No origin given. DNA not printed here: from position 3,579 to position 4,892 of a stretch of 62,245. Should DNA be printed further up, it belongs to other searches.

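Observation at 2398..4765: Stand-alone SIR2-like protein paired with a DUF1016 PD-(D/E)xK nuclease next to an integrase: candidate defence module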

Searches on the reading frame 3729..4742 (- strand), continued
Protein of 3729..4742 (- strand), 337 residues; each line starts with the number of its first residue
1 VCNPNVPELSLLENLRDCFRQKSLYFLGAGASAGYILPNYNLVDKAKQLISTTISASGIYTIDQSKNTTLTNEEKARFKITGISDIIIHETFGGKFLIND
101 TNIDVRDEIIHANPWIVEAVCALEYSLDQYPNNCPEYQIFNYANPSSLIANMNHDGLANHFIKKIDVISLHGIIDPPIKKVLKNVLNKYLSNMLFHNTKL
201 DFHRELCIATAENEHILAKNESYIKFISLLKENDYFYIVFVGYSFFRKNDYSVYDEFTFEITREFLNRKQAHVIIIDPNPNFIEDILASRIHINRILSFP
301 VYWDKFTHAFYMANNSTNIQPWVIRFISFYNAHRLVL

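Call 44: list_cluster_members(proteins=[L009:8001-9062:+, P0006, P0007, P0008, P0009, P0011, P0012, P0028, P0031, P0037])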
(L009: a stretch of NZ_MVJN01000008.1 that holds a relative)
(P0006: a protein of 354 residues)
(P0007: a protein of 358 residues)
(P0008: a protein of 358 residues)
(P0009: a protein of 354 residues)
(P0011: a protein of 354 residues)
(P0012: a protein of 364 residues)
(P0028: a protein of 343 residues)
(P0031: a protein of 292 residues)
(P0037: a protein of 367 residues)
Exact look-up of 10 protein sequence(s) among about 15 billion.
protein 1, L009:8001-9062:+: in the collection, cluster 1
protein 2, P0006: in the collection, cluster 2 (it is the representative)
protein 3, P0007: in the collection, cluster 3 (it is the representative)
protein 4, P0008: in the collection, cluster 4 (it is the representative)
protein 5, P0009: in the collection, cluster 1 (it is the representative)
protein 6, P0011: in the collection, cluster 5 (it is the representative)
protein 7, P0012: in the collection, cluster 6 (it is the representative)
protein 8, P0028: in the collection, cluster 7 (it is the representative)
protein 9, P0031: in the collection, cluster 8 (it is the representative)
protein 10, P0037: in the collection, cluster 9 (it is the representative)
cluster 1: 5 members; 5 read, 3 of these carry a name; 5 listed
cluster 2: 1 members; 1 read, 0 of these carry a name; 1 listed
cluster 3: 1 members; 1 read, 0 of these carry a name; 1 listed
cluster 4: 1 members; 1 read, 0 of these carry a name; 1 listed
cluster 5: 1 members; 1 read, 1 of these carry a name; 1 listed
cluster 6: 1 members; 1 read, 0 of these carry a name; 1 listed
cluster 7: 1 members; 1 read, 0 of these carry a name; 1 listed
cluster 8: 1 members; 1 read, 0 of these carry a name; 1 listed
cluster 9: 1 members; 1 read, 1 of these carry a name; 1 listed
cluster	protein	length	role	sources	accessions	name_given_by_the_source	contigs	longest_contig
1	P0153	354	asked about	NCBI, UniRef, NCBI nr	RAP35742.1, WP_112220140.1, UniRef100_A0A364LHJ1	hypothetical protein B1207_11715 [Legionella quinlivanii] | SIR2-like domain-containing protein n=1 Tax=Legionella quinlivanii TaxID=45073 ... | hypothetical protein [Legionella quinlivanii]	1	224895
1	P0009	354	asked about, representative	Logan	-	-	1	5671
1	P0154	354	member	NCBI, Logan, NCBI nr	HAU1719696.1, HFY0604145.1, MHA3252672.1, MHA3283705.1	hypothetical protein [Legionella pneumophila]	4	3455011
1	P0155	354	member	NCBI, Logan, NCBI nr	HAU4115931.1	TPA: hypothetical protein F7011_03690 [Legionella pneumophila] | hypothetical protein [Legionella pneumophila]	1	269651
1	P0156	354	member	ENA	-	-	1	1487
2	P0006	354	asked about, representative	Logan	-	-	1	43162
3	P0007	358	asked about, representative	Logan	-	-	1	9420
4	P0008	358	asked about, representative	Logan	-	-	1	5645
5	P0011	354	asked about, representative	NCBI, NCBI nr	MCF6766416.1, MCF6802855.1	hypothetical protein L3V82_11585 [Thiotrichales bacterium 19S3-7] | hypothetical protein [Thiotrichales bacterium 19S3-7]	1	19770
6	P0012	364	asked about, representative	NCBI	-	-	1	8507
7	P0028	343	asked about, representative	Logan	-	-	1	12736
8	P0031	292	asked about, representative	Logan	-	-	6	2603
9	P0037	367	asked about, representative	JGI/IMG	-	hypothetical protein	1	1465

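Call 45: search_protein_families(library=pfam, proteins=[L009:6592-7413:-, L009:5706-6602:-, L009:9113-9847:-, L011:6124-7608:+, L011:3809-5782:-, L008:5801-6301:+, L008:4743-5585:+, L008:8065-8763:+, L010:4185-5522:+, L010:6787-7866:+], max_evalue=0.001)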
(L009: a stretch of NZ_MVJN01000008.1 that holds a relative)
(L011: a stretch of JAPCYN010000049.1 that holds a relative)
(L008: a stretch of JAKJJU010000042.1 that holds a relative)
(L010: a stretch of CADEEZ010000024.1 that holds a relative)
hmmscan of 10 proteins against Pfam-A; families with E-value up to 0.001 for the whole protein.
L009:6592-7413:- (273 aa): 1 family
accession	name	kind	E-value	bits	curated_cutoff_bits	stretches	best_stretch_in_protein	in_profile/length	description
PF12834.13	Phage_int_SAM_2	-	7.5e-06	26.9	22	1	18-95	11-88/91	Phage integrase, N-terminal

L009:5706-6602:- (298 aa): 2 families
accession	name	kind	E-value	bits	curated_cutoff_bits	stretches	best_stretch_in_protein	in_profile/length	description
PF12834.13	Phage_int_SAM_2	-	4.7e-12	46.7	22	1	14-86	10-81/91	Phage integrase, N-terminal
PF12835.12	Integrase_1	-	2.1e-09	37.9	23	1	122-236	24-148/149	Integrase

L009:9113-9847:- (244 aa): 0 families

L011:6124-7608:+ (494 aa): 2 families
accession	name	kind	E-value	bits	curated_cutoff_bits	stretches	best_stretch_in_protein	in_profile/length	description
PF04326.19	SLFN_AlbA_2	-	5.7e-22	78.9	25.3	1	33-152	2-118/118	Schlafen, AlbA_2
PF13749.12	HATPase_c_4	-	4.6e-20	71.9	26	1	327-410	3-89/89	Putative ATP-dependent DNA helicase recG C-terminal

L011:3809-5782:- (657 aa): 1 family
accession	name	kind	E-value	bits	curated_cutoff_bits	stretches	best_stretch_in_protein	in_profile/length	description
PF11074.14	DUF2779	-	2.1e-23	83.4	23.3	1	376-524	1-126/126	Domain of unknown function(DUF2779)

L008:5801-6301:+ (166 aa): 0 families

L008:4743-5585:+ (280 aa): 0 families

L008:8065-8763:+ (232 aa): 0 families

L010:4185-5522:+ (445 aa): 0 families

L010:6787-7866:+ (359 aa): 1 family
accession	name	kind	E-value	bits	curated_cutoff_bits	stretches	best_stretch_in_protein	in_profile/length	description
PF08751.17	TrwC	-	3.5e-81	273.4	25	1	10-281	1-285/286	TrwC relaxase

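Call 47: search_dna_similar(query=window:3729-4742:-, collection=plasmids, mode=protein, max_evalue=0.001, max_rows=20)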
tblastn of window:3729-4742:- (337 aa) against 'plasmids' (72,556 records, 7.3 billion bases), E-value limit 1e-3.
No match.

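Call 49: search_dna_similar(query=window:3729-4742:-, collection=phages, mode=protein, max_evalue=0.001, max_rows=10)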
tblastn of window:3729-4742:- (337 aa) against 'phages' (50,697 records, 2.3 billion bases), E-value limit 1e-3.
No match.

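Call 50: predict_structure(alignment_id=A2)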
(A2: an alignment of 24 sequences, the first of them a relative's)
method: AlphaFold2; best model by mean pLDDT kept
length: 337 residues; sequences in the alignment: 24
mean_pLDDT: 85.4   pTM: 0.86
mean pLDDT of the five models: 85.4, 84.7, 83.1, 82.5, 82.4
residues with pLDDT >= 90: 177; 70-90: 111; 50-70: 45; < 50: 4
segments of 3 or more residues with pLDDT < 50: none
pLDDT, mean of each block of 10 residues (from residue 1): 73 96 95 86 89 66 59 79 62 59 79 87 95 97 98 96 97 94 92 85 75 81 94 96 75 82 90 95 85 87 95 91 93 78
secondary structure, 60 per line:
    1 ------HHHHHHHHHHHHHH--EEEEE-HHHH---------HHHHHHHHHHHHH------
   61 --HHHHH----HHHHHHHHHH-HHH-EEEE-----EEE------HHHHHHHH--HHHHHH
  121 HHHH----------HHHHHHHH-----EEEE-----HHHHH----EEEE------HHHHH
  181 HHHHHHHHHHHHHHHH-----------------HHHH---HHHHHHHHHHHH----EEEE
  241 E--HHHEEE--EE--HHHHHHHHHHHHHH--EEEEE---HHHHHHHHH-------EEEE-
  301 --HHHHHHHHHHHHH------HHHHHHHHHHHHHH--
elements in order: H7-20 E23-27 H29-32 H42-54 H63-67 H72-81 E87-90 E96-98 H105-112 H115-124 H135-142 E148-151 H157-161 E166-169 H176-196 H214-217 H221-232 E237-241 E247-249 H256-269 E272-276 H280-288 E296-299 H303-315 H322-335

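Call 53: fold_search(model_id=the predicted structure, library=pdb)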
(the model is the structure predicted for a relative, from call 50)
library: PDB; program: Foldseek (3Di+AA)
matches with E <= 10: 554; with E <= 0.001: 4
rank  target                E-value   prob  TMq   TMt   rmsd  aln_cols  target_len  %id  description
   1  9v0g_E                6.1e-04  1.00  0.36  0.43  11.5       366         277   13  Helical structure of KomBC Complex (released 2025-12-17)
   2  7f51                  7.2e-04  1.00  0.42  0.48   8.7       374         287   12  Crystal structure of Hst2 in complex with 2'-O-Benzoyl ADP Ribose (released 2022-03-16)
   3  8j4u_G                7.2e-04  1.00  0.48  0.42  11.8       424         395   12  Structure of HerA-Sir2 complex from Escherichia coli Nezha system (released 2024-01-03)
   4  4y6o_A                1.0e-03  1.00  0.44  0.51   8.1       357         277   11  Human SIRT2 in complex with myristoylated peptide (TNF-alphaK20myr) (released 2016-01-06)
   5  8sub_I                1.2e-03  1.00  0.44  0.39  12.0       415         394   12  E. coli SIR2-HerA complex (dodecamer SIR2 pentamer HerA) (released 2023-12-27)
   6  8sub_E                1.3e-03  1.00  0.44  0.38  10.8       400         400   12  E. coli SIR2-HerA complex (dodecamer SIR2 pentamer HerA) (released 2023-12-27)
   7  8sub_K                1.4e-03  1.00  0.39  0.34  11.2       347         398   12  E. coli SIR2-HerA complex (dodecamer SIR2 pentamer HerA) (released 2023-12-27)
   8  7f4e_A                1.5e-03  1.00  0.42  0.49   8.3       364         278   14  Crystal structure of Hst2 in complex with H3K9bz peptide (released 2022-03-16)
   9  8uae_B                1.5e-03  1.00  0.43  0.39  10.8       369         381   12  E. coli Sir2_HerA complex (12:6) with ATPgamaS (released 2023-12-27)
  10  4x3o_A                1.6e-03  1.00  0.41  0.45   9.1       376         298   10  Sirt2 in complex with a myristoyl peptide (released 2016-01-13)
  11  4y6q_C                1.8e-03  1.00  0.43  0.49  10.2       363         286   10  Human SIRT2 in complex with 2-O-myristoyl-ADP-ribose (released 2016-01-06)
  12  8qt4_A                1.8e-03  1.00  0.41  0.46  10.1       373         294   10  Crystal structure of human Sirt2 in complex with the super-slow substrate TNFn-6 and NAD+ (released 2024-10-23)
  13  8zsf_A                1.8e-03  0.98  0.33  0.40  15.1       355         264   16  CryoEM Helical Structure of KomC (released 2025-12-10)
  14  8sub_A                2.0e-03  1.00  0.45  0.39  10.7       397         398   12  E. coli SIR2-HerA complex (dodecamer SIR2 pentamer HerA) (released 2023-12-27)
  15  8sub_F                2.3e-03  1.00  0.46  0.40  10.0       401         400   12  E. coli SIR2-HerA complex (dodecamer SIR2 pentamer HerA) (released 2023-12-27)
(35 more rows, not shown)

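Call 54: find_encoding_contigs(protein=P0006, flank=10000, max_places=3)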
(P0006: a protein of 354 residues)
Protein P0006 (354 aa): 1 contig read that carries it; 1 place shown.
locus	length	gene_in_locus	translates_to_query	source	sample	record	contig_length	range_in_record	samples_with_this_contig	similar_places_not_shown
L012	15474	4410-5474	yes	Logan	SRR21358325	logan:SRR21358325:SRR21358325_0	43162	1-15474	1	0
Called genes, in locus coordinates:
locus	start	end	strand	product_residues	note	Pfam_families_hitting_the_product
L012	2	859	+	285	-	?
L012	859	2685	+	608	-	PF01751:Toprim (faint), PF13155:Toprim_2, PF13662:Toprim_4 (weak), PF13481:AAA_25, PF03796:DnaB_C (weak)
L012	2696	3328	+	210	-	-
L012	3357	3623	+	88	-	-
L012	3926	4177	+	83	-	-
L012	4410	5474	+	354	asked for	-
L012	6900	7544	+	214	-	PF00072:Response_reg, PF00196:GerE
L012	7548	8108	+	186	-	PF04229:GrpB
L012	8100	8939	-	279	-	PF09296:NUDIX-like, PF09297:Zn_ribbon_NUD (weak), PF00293:NUDIX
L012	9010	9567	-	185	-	PF01346:FKBP_N, PF00254:FKBP_C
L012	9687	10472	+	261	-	PF00378:ECH_1, PF16113:ECH_2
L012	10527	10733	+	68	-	PF04070:DUF378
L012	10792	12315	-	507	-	PF00587:tRNA-synt_2b, PF03129:HGTP_anticodon, PF09180:ProRS-C_1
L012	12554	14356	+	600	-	-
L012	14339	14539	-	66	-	-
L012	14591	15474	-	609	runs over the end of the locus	PF00009:GTP_EFTU, PF01926:MMR_HSR1 (weak), PF22042:EF-G_D2 (weak), PF03144:GTP_EFTU_D2, PF00679:EFG_C, PF21018:BipA_C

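Call 55: find_encoding_contigs(protein=P0007, flank=10000, max_places=3)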
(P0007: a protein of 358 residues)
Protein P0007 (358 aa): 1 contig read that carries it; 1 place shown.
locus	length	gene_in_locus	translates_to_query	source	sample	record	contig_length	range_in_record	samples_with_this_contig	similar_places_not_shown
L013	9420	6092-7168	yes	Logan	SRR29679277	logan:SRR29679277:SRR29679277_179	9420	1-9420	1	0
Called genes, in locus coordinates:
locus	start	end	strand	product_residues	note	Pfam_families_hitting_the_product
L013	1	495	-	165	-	?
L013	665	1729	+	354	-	PF11740:KfrA_N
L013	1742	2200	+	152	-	PF00583:Acetyltransf_1, PF13673:Acetyltransf_10, PF13508:Acetyltransf_7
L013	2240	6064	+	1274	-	-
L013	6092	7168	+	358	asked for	-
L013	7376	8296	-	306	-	PF01370:Epimerase, PF08338:DUF1731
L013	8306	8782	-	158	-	PF03073:TspO_MBR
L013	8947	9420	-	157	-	?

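Call 56: search_protein_families(library=padloc, alignment_id=A3, max_evalue=0.01)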
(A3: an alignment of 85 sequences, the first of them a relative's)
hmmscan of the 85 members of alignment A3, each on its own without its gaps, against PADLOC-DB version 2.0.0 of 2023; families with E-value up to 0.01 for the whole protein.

A. member 1, P0028 (343 aa): 0 families

B. families by the number of members that match (of 85 scanned): 7 families
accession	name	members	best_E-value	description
PDLC04087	SIR2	3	4.3e-07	-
PDLC04084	SIR2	3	4.1e-05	-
PDLC02414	Aga_SIR2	3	0.00013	-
PDLC02408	Aga_SIR2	2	6.9e-05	Class II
PDLC04080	SIR2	1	0.0033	-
PDLC01000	Cas11e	1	0.0043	CRISPR type I-E/ECOLI-associated protein CasB/Cse2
PDLC04879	PDC-S05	1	0.0069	-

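Call 64: search_protein_families(library=pfam, proteins=[L013:2240-6064:+, L012:2696-3328:+], max_evalue=0.01)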
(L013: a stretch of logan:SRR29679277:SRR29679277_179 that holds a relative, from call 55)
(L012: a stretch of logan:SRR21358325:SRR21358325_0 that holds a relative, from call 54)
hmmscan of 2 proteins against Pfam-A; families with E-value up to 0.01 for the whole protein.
L013:2240-6064:+ (1274 aa): 1 family
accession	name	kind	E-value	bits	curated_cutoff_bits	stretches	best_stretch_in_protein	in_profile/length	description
PF13191.12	AAA_16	-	0.001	20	32.6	0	238-260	24-46/167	AAA ATPase domain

L012:2696-3328:+ (210 aa): 0 families

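Call 75: search_protein_families(library=padloc, alignment_id=A2, max_evalue=0.1)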
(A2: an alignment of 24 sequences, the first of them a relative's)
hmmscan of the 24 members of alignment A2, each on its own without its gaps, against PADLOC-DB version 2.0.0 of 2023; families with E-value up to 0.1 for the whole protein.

A. member 1, P0001 (337 aa): 0 families

B. families by the number of members that match (of 24 scanned): 2 families
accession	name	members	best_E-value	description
PDLC02261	AbiEi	1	0.00035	AbiEi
PDLC04357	PDC-M04B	1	0.011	-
